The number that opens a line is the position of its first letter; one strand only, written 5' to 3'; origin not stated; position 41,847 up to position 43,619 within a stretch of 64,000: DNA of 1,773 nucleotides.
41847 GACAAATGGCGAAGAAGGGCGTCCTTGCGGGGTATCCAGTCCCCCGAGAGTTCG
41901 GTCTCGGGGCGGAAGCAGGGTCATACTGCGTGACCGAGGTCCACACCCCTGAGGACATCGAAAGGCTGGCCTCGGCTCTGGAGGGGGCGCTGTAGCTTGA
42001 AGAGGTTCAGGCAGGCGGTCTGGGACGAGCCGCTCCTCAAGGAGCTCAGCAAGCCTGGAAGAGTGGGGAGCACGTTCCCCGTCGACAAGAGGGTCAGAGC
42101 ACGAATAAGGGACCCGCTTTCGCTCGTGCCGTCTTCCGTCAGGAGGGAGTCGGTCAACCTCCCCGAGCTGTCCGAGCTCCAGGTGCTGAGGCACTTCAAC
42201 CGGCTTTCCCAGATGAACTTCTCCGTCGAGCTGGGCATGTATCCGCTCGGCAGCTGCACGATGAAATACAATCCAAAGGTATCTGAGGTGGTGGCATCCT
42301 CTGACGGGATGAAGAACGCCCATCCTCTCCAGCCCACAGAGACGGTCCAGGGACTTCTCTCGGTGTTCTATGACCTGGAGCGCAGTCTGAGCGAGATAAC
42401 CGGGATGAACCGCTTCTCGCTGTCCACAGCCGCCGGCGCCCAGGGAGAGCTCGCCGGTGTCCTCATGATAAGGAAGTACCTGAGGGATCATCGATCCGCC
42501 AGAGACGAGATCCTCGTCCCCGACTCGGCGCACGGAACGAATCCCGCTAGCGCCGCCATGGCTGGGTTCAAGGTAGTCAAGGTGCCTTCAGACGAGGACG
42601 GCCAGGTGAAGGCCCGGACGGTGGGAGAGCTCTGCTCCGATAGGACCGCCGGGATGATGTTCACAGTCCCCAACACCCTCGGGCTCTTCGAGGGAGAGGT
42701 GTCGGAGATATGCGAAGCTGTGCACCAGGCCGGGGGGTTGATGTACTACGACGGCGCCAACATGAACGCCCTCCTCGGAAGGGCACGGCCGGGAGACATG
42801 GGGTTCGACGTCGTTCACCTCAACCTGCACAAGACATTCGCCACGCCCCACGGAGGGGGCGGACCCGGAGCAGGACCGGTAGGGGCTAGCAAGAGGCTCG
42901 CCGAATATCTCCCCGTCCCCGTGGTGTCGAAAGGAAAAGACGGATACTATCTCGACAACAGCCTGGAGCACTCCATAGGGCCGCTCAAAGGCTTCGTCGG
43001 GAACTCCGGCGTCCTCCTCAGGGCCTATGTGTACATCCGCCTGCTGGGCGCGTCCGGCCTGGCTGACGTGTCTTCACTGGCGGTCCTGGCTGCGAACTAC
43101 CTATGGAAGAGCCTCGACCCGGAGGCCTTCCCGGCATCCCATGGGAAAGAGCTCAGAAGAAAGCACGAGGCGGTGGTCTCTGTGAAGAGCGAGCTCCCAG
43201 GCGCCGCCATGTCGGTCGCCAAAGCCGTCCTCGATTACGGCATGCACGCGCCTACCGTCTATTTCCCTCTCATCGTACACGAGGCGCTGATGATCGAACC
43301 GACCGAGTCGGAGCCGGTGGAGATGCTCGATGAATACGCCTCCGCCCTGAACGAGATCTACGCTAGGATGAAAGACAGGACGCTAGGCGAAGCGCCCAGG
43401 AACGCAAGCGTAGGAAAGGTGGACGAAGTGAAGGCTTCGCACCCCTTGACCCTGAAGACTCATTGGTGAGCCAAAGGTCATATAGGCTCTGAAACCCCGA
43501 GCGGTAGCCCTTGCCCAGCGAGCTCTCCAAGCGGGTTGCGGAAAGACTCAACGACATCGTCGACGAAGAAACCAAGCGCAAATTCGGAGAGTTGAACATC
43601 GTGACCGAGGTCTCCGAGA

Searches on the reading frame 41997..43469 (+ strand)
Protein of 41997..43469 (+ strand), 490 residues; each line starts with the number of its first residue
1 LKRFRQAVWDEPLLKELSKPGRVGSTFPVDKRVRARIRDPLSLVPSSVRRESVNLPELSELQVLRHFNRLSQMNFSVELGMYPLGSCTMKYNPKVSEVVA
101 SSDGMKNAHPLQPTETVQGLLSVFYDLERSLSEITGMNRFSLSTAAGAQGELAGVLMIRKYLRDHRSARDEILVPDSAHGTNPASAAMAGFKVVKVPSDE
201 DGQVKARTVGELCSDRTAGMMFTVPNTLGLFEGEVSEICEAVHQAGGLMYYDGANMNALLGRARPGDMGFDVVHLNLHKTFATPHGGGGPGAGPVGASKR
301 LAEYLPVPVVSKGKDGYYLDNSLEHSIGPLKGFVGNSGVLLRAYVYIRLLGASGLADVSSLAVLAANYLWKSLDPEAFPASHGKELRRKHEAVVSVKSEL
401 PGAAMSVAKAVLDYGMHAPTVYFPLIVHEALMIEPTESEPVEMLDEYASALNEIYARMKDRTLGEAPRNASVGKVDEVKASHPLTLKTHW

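Call 62: search_protein_families(library=pfam, proteins=[window:41997-43469:+], max_evalue=0.001)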
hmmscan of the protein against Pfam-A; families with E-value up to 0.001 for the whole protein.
window:41997-43469:+ (490 aa): 3 families
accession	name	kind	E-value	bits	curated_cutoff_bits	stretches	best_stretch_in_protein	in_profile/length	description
PF21478.3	GcvP2_C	-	3.6e-19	69.3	27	1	359-471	2-115/122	Glycine dehydrogenase, C-terminal domain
PF02347.22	GDC-P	-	1.9e-10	40.7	26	1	43-315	30-293/429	Glycine cleavage system P-protein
PF00266.25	Aminotran_5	-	1.8e-06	27.6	21.5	1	160-286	79-207/371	Aminotransferase class-V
